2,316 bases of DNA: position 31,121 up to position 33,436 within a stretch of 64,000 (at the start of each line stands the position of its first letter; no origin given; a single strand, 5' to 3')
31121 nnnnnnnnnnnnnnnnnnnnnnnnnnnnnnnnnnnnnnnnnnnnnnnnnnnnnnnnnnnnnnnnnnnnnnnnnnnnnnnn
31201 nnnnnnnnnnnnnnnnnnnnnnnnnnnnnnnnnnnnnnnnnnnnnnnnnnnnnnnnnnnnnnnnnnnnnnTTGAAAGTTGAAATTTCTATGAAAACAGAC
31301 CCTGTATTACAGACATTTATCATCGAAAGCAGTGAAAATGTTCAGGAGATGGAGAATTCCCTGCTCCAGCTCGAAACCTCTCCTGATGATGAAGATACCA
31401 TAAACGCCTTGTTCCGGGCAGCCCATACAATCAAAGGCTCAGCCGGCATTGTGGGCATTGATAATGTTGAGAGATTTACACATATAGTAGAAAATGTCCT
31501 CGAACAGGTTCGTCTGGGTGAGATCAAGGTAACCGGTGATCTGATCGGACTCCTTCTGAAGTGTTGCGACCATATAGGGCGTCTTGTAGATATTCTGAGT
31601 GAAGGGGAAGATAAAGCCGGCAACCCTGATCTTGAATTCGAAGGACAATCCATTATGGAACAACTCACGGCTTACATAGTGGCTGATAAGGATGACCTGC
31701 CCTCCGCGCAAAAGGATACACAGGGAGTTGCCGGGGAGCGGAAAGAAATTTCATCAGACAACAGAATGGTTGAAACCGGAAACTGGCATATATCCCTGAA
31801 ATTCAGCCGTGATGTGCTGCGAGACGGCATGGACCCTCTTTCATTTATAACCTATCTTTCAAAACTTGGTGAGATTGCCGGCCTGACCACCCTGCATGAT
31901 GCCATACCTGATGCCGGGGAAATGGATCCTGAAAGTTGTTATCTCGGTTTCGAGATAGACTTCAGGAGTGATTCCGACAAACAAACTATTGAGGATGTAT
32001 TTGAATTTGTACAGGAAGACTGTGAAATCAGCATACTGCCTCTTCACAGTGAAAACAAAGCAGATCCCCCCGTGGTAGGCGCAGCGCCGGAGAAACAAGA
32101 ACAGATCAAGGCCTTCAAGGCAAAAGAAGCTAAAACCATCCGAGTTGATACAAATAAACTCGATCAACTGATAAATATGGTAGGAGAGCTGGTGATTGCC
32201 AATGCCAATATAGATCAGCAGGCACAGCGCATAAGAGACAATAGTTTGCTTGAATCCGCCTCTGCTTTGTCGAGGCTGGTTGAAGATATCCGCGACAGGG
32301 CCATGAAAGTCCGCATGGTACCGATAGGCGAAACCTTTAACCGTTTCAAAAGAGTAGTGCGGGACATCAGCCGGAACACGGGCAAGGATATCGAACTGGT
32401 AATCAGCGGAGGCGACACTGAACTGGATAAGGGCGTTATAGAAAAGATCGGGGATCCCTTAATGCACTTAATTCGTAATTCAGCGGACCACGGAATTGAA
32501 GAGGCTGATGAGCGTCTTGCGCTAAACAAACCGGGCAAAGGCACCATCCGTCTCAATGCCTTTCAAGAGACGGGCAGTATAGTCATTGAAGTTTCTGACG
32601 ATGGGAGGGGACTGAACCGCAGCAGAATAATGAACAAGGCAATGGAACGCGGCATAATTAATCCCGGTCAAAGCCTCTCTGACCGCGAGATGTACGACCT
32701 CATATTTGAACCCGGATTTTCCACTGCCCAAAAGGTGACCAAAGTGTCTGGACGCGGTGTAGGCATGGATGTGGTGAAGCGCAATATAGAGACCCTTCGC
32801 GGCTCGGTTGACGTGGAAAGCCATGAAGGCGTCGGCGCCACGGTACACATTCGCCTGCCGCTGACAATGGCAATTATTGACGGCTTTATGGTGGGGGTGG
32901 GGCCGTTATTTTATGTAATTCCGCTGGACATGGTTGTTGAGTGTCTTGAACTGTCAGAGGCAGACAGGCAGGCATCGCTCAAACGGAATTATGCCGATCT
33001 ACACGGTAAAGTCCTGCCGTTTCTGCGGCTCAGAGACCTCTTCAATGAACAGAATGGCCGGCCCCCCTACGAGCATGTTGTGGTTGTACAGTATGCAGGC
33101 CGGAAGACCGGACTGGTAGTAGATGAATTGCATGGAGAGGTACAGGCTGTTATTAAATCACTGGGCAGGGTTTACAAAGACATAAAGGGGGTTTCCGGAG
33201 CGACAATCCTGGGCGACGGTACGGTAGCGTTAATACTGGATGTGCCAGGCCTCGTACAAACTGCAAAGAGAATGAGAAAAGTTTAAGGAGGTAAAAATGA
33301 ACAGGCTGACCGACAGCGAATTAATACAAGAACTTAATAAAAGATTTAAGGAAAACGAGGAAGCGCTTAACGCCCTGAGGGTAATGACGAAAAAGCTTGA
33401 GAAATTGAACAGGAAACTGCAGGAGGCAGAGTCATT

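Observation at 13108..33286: CheY-STAS-CheA triad present in two chemosensory clusters, a chemosensory core coupled to a partner-switching module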

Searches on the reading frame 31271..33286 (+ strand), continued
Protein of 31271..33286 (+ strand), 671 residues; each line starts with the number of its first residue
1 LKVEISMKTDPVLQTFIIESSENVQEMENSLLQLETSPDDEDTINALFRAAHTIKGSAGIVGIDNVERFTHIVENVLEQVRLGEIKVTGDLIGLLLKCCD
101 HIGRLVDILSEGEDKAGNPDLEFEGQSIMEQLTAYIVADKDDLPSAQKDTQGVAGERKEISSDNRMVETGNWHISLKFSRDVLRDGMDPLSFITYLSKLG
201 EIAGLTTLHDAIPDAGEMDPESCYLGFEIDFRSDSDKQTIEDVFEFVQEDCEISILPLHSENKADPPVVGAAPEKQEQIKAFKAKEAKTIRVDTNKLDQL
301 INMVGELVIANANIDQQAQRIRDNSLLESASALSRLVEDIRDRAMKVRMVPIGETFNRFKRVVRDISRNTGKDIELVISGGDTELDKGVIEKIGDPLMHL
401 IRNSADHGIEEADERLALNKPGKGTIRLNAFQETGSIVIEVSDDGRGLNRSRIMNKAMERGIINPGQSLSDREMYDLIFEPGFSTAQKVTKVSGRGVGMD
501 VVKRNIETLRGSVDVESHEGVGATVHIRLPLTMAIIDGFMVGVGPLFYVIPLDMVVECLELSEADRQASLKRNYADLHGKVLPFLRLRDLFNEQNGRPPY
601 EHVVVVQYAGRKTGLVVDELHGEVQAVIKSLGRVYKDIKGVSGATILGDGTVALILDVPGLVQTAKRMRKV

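Call 82: get_annotated_region(hit=H58, flank=4000)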
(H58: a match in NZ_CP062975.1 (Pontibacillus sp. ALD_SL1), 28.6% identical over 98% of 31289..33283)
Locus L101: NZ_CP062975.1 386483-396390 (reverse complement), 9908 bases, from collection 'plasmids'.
description: Pontibacillus sp. ALD_SL1 plasmid unnamed, complete sequence
organism: Pontibacillus sp. ALD_SL1 (NCBI taxid 2777185)
taxonomy: Bacteria; Bacillota; Bacilli; Bacillales; Bacillaceae; Pontibacillus; Pontibacillus sp. ALD SL1
host: -; source: mangrove mud; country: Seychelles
typing (MOB-suite, as given by PLSDB): non-mobilizable
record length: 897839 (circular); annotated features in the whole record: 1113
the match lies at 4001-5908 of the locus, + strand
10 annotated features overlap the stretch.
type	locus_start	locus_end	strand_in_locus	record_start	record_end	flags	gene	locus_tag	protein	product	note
CDS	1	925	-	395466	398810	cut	-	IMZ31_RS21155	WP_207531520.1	DNA polymerase III subunit alpha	GO:0006260 - DNA replication [Evidence IEA]; GO:0006261 - DNA-templated DNA replication [Evidence IEA]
CDS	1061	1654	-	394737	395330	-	-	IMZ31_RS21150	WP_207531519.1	hypothetical protein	-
CDS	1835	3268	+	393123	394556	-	-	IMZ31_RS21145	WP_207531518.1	RNA-guided endonuclease TnpB family protein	-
CDS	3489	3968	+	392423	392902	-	-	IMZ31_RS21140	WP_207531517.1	chemotaxis protein CheW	GO:0006935 - chemotaxis [Evidence IEA]; GO:0007165 - signal transduction [Evidence IEA]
CDS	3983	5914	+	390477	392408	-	-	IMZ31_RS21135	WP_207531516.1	chemotaxis protein CheA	GO:0006935 - chemotaxis [Evidence IEA]; GO:0007165 - signal transduction [Evidence IEA]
CDS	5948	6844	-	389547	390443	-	-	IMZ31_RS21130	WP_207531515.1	flagellar hook-basal body complex protein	-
CDS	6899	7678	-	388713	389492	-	-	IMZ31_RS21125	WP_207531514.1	FliA/WhiG family RNA polymerase sigma factor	GO:0006352 - DNA-templated transcription initiation [Evidence IEA]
CDS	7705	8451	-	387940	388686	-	-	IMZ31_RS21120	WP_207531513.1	hypothetical protein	-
CDS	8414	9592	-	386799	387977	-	flhF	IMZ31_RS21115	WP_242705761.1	flagellar biosynthesis protein FlhF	GO:0044781 - bacterial-type flagellum organization [Evidence IEA]; GO:0006614 - SRP-dependent cotranslational protein ...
CDS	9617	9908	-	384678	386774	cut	-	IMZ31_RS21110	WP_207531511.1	flagellar biosynthesis protein FlhA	GO:0044780 - bacterial-type flagellum assembly [Evidence IEA]; GO:0071978 - bacterial-type flagellum-dependent swarming ...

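Call 83: get_annotated_region(hit=H17, flank=4000)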
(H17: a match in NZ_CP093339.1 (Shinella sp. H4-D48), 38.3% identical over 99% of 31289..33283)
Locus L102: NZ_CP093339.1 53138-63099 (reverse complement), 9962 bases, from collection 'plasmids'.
description: Shinella sp. H4-D48 plasmid p2, complete sequence
organism: Shinella sp. H4-D48 (NCBI taxid 2925841)
taxonomy: Bacteria; Pseudomonadota; Alphaproteobacteria; Hyphomicrobiales; Rhizobiaceae; Shinella; Shinella sp. H4-D48
host: -; source: whole organism,grassland soil; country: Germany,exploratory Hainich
typing (MOB-suite, as given by PLSDB): non-mobilizable
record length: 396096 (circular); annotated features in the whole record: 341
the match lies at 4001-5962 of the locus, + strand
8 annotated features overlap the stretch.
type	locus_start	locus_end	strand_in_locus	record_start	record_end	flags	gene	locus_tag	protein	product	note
CDS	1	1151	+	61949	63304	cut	-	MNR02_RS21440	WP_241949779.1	sigma-54 dependent transcriptional regulator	GO:0006355 - regulation of DNA-templated transcription [Evidence IEA]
CDS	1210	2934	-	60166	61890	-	-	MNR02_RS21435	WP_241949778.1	type VII secretion target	GO:0009306 - protein secretion [Evidence IEA]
CDS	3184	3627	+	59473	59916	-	-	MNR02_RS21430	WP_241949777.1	STAS domain-containing protein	-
CDS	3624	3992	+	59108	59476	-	-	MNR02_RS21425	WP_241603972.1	response regulator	GO:0000160 - phosphorelay signal transduction system [Evidence IEA]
CDS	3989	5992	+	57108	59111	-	-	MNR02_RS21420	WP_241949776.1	chemotaxis protein CheA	GO:0006935 - chemotaxis [Evidence IEA]; GO:0007165 - signal transduction [Evidence IEA]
CDS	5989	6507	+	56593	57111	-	-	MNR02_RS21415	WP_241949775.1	chemotaxis protein CheW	GO:0006935 - chemotaxis [Evidence IEA]; GO:0007165 - signal transduction [Evidence IEA]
CDS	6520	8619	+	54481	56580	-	-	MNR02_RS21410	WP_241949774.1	methyl-accepting chemotaxis protein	GO:0006935 - chemotaxis [Evidence IEA]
CDS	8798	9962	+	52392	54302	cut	-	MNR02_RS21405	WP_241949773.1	methyl-accepting chemotaxis protein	GO:0007165 - signal transduction [Evidence IEA]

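Call 84: get_annotated_region(hit=H6, flank=4000)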
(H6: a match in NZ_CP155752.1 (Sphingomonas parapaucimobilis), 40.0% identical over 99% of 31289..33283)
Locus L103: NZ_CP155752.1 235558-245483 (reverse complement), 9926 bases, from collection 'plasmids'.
description: Sphingomonas parapaucimobilis strain YK209 plasmid unnamed4, complete sequence
organism: Sphingomonas parapaucimobilis (NCBI taxid 28213)
taxonomy: Bacteria; Pseudomonadota; Alphaproteobacteria; Sphingomonadales; Sphingomonadaceae; Sphingomonas; Sphingomonas parapaucimobilis
host: -; source: Chinese cabbage; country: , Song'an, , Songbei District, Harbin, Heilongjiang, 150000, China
typing (MOB-suite, as given by PLSDB): non-mobilizable
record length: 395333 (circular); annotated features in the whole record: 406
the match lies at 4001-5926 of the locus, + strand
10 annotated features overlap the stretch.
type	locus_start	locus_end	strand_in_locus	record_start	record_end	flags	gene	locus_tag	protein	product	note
CDS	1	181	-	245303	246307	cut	galE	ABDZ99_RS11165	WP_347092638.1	UDP-glucose 4-epimerase GalE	GO:0006012 - galactose metabolic process [Evidence IEA]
CDS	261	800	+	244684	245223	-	msrA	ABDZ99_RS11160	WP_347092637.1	peptide-methionine (S)-S-oxide reductase MsrA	GO:0030091 - protein repair [Evidence IEA]; GO:0006979 - response to oxidative stress [Evidence IEA]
CDS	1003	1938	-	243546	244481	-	-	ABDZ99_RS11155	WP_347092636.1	L-threonylcarbamoyladenylate synthase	GO:0006400 - tRNA modification [Evidence IEA]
CDS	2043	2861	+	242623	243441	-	-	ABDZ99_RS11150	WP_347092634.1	arylamine N-acetyltransferase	-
CDS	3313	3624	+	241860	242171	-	-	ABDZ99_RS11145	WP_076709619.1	STAS domain-containing protein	-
CDS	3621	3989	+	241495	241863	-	-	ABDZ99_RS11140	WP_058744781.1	response regulator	-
CDS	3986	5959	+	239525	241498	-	-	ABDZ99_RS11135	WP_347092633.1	chemotaxis protein CheA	GO:0006935 - chemotaxis [Evidence IEA]; GO:0007165 - signal transduction [Evidence IEA]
CDS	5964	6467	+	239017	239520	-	-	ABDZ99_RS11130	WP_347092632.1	chemotaxis protein CheW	GO:0006935 - chemotaxis [Evidence IEA]; GO:0007165 - signal transduction [Evidence IEA]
CDS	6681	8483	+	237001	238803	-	-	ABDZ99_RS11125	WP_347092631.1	methyl-accepting chemotaxis protein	GO:0007165 - signal transduction [Evidence IEA]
CDS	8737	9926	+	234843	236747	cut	-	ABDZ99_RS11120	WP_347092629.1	methyl-accepting chemotaxis protein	GO:0007165 - signal transduction [Evidence IEA]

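Call 85: get_annotated_region(hit=H77, flank=4000)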
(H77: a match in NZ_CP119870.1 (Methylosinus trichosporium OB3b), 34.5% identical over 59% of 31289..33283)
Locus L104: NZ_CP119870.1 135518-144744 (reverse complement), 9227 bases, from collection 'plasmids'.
description: Methylosinus trichosporium OB3b plasmid pOB3b_01, complete sequence
organism: Methylosinus trichosporium OB3b (NCBI taxid 595536)
taxonomy: Bacteria; Pseudomonadota; Alphaproteobacteria; Hyphomicrobiales; Methylocystaceae; Methylosinus; Methylosinus trichosporium; Methylosinus trichosporium OB3b
host: -; source: Whole Organism; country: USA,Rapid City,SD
typing (MOB-suite, as given by PLSDB): non-mobilizable
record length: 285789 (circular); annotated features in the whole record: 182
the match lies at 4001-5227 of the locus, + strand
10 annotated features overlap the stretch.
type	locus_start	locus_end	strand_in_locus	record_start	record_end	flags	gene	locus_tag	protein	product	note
CDS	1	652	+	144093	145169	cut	-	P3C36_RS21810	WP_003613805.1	chemotaxis response regulator protein-glutamate methylesterase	GO:0006935 - chemotaxis [Evidence IEA]; GO:0018277 - protein deamination [Evidence IEA]; GO:0006482 - protein ...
CDS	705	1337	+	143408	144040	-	-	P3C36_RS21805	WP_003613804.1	HEAT repeat domain-containing protein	-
CDS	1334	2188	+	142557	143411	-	-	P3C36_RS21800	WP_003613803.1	protein-glutamate O-methyltransferase CheR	GO:0032259 - methylation [Evidence IEA]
CDS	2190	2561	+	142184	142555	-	-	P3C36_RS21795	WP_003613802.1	response regulator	GO:0000160 - phosphorelay signal transduction system [Evidence IEA]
CDS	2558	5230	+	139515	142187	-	-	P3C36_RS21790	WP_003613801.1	chemotaxis protein CheA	GO:0006935 - chemotaxis [Evidence IEA]; GO:0007165 - signal transduction [Evidence IEA]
CDS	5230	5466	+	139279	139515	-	-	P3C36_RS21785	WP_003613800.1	hypothetical protein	-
CDS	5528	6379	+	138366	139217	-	-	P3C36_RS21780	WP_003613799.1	ParA family protein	-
CDS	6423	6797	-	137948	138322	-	-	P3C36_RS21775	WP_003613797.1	response regulator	GO:0000160 - phosphorelay signal transduction system [Evidence IEA]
CDS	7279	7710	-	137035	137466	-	-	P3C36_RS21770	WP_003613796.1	hypothetical protein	-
CDS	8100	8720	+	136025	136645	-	-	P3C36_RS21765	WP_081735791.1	transposase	GO:0006313 - DNA transposition [Evidence IEA]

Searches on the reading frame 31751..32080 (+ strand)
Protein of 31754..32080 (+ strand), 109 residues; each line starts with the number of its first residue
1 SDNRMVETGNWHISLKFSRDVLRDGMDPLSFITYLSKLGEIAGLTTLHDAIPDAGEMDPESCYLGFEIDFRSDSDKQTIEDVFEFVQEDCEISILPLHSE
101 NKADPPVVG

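Call 64: search_protein_families(library=pfam, proteins=[window:31754-32080:+], max_evalue=0.01)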
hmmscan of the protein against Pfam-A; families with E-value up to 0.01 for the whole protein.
window:31754-32080:+ (109 aa): 0 families

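Call 107: search_protein_representatives(protein=window:31751-32074:+)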
Query: 108 residues. Proteins with E-value up to 0.001 (for the whole library): 1396; up to 1e-10: 393; up to 1e-30: 17. The best 150 are listed.
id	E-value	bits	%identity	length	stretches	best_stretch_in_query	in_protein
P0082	1.3e-36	141.1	64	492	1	3-100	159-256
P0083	4.5e-35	136.2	63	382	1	3-101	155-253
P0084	1.4e-34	134.6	68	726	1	4-100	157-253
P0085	1.5e-34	134.5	62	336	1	5-107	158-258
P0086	3.3e-33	130.2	62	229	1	6-101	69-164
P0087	4.6e-33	129.8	65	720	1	7-100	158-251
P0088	5.7e-33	129.4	62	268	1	3-100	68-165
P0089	1.9e-32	127.7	62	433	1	9-101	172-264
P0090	2.7e-32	127.3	61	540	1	8-100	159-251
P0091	3.6e-32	126.9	63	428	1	7-101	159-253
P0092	6.8e-32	126.0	61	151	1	10-101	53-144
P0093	9.0e-32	125.6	60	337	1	6-101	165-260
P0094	1.3e-31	125.1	62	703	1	9-101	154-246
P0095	1.4e-31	125.0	60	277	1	7-101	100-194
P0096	3.2e-31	123.8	58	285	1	3-101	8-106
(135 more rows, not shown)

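Call 114: predict_structure(alignment_id=A5)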
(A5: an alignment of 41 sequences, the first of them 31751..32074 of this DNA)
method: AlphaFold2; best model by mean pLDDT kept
length: 108 residues; sequences in the alignment: 41
mean_pLDDT: 81.6   pTM: 0.70
mean pLDDT of the five models: 81.6, 79.1, 78.0, 76.5, 75.5
residues with pLDDT >= 90: 50; 70-90: 25; 50-70: 31; < 50: 2
segments of 3 or more residues with pLDDT < 50: none
pLDDT, mean of each block of 10 residues (from residue 1): 56 92 87 93 89 63 80 94 90 89 62
secondary structure, 60 per line:
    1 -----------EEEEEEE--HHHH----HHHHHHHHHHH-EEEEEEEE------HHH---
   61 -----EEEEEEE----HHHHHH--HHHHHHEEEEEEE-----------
elements in order: E12-18 H21-24 H29-39 E41-48 E66-72 H77-82 H85-90 E91-97
